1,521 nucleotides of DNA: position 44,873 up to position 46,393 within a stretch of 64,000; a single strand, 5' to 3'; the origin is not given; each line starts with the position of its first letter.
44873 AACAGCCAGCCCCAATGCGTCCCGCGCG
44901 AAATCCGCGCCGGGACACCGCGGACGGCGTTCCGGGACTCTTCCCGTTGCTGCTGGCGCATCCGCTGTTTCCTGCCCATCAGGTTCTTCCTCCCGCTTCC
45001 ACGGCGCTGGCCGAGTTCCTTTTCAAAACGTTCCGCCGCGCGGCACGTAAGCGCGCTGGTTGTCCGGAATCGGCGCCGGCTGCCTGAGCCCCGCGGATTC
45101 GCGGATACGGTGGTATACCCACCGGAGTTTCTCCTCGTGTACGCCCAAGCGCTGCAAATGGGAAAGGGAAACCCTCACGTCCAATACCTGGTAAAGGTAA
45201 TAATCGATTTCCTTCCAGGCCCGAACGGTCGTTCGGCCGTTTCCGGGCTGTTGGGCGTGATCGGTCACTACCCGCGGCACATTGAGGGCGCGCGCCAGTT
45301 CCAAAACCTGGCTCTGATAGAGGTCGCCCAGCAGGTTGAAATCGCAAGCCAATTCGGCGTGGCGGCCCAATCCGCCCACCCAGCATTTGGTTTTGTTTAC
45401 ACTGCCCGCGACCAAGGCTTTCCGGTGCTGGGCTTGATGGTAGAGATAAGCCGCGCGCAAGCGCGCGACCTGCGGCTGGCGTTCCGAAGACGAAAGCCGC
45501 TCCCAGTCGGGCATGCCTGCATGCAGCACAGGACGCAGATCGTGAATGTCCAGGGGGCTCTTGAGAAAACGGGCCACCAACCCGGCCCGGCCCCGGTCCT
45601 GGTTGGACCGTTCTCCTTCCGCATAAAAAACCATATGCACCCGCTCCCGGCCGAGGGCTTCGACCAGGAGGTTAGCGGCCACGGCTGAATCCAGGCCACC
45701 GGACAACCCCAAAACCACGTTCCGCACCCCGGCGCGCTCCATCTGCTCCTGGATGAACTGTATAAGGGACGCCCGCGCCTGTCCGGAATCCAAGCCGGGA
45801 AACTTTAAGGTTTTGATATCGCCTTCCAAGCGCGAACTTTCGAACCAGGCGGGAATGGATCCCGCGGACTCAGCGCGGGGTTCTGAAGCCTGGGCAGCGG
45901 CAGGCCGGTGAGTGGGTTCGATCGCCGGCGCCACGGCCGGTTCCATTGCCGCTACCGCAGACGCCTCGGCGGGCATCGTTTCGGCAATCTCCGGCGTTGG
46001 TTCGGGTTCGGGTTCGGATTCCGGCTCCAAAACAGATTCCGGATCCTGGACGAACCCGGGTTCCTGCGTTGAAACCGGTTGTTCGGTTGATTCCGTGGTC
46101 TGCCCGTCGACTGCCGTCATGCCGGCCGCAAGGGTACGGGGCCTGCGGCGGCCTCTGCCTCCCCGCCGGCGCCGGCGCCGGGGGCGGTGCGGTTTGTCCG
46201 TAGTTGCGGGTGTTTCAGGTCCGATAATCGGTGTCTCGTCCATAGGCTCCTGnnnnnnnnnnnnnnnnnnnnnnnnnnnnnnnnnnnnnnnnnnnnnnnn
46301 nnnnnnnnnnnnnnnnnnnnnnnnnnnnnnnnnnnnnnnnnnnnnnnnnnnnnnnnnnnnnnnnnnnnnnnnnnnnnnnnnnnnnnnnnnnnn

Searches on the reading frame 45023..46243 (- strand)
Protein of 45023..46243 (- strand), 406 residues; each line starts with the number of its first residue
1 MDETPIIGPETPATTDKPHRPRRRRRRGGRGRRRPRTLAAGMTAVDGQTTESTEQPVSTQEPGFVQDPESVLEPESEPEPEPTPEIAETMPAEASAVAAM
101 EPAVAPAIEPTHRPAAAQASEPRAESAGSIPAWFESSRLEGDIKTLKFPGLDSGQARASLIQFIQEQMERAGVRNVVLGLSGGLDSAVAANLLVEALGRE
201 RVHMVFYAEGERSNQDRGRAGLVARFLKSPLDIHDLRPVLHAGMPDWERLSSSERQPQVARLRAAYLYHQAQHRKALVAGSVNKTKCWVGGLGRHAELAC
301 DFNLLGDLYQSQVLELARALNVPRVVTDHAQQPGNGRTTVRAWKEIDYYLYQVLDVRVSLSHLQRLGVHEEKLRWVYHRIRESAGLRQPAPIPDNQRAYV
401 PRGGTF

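Call 64: search_protein_families(library=pfam, proteins=[window:45023-46243:-], max_evalue=0.00001)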
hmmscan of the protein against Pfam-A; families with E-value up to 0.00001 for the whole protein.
window:45023-46243:- (406 aa): 1 family
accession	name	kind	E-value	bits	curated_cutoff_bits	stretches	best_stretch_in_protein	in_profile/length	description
PF02540.23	NAD_synthase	-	8e-31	107.4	21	1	160-383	5-235/242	NAD synthase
